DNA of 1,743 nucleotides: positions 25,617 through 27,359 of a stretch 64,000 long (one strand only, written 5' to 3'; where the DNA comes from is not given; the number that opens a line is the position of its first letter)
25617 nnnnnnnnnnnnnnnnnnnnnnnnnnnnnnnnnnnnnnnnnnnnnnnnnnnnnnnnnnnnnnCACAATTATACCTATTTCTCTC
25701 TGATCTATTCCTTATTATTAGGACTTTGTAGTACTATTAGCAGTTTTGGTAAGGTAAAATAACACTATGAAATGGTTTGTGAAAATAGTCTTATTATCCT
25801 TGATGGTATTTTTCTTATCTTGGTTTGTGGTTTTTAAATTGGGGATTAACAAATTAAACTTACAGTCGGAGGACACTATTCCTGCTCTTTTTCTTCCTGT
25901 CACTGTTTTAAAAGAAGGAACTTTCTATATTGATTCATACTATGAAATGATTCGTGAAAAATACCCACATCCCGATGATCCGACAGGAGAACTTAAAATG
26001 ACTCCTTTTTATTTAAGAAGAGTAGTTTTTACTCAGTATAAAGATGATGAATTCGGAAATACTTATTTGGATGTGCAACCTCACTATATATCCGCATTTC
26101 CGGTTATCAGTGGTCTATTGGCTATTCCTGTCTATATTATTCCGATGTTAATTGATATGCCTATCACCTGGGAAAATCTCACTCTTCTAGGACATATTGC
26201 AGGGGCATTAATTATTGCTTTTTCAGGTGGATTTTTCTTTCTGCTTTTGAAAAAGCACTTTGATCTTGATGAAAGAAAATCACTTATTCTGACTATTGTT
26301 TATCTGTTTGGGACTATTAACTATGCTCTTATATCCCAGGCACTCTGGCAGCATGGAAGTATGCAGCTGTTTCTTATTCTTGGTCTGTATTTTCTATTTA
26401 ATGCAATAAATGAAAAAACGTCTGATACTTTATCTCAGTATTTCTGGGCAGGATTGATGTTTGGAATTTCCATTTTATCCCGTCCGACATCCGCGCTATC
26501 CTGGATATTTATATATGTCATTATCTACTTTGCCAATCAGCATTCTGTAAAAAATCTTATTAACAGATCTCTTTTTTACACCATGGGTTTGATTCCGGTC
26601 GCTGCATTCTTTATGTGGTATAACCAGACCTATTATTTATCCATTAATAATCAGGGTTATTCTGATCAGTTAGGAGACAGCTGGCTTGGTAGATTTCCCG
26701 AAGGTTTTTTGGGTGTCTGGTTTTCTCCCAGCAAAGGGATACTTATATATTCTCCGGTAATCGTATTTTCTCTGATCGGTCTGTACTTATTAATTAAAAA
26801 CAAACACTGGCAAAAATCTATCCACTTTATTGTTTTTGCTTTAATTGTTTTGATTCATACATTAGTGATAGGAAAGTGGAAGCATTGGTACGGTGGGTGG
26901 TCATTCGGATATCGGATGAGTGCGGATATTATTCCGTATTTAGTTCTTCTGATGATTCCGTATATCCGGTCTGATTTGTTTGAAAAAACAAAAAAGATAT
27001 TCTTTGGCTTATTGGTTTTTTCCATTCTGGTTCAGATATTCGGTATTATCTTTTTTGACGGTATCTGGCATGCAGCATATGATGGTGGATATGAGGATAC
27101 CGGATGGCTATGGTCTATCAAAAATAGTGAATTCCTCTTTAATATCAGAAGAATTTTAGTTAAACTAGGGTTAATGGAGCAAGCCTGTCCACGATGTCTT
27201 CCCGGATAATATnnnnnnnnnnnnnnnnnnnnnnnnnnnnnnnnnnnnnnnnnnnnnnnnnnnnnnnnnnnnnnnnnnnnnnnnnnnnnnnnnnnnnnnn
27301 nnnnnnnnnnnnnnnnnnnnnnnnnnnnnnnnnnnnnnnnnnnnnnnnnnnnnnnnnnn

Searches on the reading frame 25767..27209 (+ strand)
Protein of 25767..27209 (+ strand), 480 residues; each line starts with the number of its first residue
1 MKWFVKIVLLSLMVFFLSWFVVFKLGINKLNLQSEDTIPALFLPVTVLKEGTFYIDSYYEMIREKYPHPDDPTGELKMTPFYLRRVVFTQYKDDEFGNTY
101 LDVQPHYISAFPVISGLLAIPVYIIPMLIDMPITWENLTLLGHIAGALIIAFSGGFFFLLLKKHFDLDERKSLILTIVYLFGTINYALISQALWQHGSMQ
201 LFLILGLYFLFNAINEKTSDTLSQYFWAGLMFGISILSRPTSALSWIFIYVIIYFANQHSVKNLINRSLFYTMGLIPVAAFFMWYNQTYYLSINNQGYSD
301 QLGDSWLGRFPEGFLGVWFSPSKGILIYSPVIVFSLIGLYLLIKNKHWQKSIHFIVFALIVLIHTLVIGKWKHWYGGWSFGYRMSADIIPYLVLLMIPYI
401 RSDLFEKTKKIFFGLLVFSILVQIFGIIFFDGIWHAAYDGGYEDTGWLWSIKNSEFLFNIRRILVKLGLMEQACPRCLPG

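Call 8: search_protein_families(library=pfam, proteins=[window:25767-27209:+], max_evalue=0.001)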
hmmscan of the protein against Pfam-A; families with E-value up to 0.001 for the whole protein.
window:25767-27209:+ (480 aa): 1 family
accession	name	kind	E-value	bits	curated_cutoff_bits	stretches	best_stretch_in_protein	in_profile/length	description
PF13231.12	PMT_2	-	5.6e-06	27.1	26.1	1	144-284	26-160/160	Dolichyl-phosphate-mannose-protein mannosyltransferase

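Call 22: search_protein_families(library=ncbifam, proteins=[window:25767-27209:+], max_evalue=0.01)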
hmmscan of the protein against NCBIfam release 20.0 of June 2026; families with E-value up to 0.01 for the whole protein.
window:25767-27209:+ (480 aa): 1 family
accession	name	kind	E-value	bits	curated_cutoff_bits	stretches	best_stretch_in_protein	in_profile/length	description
NF047440.1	LA3751_2_3_fam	subfamily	6.7e-13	48.3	200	1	105-430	75-389/460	LA_3751/LA_3752 family putative glycosyltransferase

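Call 76: search_solved_structures(query=A4, max_evalue=10)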
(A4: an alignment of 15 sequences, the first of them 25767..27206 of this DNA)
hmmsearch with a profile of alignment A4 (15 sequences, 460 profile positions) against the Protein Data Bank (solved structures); distinct sequences matched with E-value up to 10: 1.
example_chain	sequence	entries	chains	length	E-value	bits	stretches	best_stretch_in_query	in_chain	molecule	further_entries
9vxw_A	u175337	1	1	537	0.42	12.8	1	241-332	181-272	Aquaporin-11,sfGFP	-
